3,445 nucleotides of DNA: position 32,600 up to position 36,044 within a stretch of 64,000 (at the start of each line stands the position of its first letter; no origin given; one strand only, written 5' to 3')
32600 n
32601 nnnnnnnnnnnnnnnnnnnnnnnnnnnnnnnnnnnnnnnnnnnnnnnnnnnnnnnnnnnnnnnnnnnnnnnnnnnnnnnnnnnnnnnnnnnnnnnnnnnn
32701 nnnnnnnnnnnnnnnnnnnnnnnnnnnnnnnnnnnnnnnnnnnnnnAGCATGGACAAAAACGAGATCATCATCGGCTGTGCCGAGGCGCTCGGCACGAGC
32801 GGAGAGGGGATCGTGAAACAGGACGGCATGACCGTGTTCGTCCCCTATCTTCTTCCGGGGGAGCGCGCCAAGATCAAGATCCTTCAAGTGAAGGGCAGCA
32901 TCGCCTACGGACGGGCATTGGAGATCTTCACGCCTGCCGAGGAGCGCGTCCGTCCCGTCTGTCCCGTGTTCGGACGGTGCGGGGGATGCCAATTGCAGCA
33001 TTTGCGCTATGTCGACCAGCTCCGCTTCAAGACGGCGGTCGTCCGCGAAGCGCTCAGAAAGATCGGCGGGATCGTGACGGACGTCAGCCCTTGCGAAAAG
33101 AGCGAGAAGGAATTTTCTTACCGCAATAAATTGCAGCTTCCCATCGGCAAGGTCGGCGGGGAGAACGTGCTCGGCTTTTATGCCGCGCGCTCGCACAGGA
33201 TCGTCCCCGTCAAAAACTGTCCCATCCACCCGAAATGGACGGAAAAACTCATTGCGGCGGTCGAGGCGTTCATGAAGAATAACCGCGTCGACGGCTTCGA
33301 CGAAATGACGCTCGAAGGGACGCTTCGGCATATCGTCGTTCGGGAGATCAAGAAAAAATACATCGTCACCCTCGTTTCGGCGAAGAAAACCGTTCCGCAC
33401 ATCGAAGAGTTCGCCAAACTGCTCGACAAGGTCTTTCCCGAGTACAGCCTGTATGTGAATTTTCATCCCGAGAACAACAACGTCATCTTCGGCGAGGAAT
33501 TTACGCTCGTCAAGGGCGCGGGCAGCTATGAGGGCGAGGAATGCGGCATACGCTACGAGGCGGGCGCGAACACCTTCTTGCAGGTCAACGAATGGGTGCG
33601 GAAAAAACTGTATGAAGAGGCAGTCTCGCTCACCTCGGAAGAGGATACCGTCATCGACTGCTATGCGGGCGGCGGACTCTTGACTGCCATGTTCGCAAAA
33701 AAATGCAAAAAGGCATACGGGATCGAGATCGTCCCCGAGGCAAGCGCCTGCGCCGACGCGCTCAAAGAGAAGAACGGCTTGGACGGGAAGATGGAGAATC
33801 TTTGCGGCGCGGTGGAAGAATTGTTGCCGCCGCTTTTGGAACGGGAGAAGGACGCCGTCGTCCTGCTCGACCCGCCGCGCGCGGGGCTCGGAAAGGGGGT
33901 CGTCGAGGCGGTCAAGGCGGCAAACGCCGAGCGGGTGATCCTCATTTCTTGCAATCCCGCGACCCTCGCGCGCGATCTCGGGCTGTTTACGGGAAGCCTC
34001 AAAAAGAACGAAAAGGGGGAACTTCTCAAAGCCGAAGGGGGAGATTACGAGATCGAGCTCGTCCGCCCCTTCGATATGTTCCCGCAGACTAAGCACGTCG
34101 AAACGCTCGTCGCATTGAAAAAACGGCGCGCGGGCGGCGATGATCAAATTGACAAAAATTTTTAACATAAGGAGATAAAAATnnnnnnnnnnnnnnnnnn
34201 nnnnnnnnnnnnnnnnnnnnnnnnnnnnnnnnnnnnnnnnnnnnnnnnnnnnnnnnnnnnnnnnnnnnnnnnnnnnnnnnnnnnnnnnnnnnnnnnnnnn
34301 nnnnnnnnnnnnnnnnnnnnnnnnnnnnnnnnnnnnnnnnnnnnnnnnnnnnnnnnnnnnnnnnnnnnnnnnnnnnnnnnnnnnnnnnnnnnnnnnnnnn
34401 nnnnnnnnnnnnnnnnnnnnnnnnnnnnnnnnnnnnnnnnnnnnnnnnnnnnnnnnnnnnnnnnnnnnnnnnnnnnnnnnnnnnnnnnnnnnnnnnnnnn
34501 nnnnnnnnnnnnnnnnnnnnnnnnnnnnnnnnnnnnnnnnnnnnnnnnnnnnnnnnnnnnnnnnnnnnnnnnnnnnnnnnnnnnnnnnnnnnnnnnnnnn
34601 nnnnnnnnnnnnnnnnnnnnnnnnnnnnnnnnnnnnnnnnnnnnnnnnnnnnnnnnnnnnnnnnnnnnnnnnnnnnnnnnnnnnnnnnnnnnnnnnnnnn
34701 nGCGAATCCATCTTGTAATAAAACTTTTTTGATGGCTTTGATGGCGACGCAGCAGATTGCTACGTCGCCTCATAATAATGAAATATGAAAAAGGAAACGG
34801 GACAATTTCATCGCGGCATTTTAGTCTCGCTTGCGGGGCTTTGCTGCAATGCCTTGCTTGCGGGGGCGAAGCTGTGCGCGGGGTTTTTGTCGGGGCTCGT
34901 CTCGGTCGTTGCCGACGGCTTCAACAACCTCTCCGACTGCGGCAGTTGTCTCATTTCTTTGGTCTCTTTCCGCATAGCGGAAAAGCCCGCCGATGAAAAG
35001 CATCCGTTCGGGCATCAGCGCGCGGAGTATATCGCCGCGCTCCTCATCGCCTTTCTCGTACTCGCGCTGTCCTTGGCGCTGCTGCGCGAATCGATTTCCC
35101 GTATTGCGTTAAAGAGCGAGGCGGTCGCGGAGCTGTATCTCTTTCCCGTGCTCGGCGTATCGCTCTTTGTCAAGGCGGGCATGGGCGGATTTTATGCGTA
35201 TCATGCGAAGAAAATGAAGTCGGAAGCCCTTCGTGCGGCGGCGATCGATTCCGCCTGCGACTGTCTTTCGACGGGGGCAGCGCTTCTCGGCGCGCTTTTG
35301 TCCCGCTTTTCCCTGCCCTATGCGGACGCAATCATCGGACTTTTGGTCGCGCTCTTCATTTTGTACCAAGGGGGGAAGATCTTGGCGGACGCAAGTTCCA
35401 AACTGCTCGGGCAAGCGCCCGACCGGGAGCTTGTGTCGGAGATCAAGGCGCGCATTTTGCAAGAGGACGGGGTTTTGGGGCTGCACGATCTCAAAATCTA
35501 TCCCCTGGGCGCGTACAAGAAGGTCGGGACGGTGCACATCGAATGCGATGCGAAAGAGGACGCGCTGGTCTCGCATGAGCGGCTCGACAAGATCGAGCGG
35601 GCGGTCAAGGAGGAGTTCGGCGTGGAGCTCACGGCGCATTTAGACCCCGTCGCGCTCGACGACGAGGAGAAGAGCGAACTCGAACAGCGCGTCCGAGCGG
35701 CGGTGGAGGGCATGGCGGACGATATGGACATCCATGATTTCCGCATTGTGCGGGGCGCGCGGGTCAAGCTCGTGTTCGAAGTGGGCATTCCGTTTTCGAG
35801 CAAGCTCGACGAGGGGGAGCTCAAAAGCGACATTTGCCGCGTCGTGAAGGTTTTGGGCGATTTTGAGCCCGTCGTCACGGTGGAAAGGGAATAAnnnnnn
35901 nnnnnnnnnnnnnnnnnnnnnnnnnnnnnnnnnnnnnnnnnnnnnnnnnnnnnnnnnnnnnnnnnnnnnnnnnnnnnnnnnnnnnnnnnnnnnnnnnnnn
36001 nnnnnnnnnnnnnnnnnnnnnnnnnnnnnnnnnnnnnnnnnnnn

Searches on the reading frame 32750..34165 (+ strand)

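Call 42: search_protein_families(library=pfam, proteins=[window:32750-34165:+], max_evalue=0.00001)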
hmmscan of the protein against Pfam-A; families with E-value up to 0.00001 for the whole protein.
window:32750-34165:+ (471 aa): 1 family
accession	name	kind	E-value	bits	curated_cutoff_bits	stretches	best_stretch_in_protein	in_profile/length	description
PF05958.17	tRNA_U5-meth_tr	-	6e-14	52.3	23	1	201-458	106-356/357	tRNA (Uracil-5-)-methyltransferase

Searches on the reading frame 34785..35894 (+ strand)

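Call 42: search_protein_families(library=pfam, proteins=[window:34785-35894:+], max_evalue=0.00001)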
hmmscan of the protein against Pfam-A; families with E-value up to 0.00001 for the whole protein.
window:34785-35894:+ (369 aa): 2 families
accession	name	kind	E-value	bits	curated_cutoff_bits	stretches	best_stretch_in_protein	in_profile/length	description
PF01545.26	Cation_efflux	-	4.7e-43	147.7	26.6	1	16-208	2-198/198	Cation efflux family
PF16916.11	ZT_dimer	-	6e-12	45.9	26.7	1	212-288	1-77/78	Dimerisation domain of Zinc Transporter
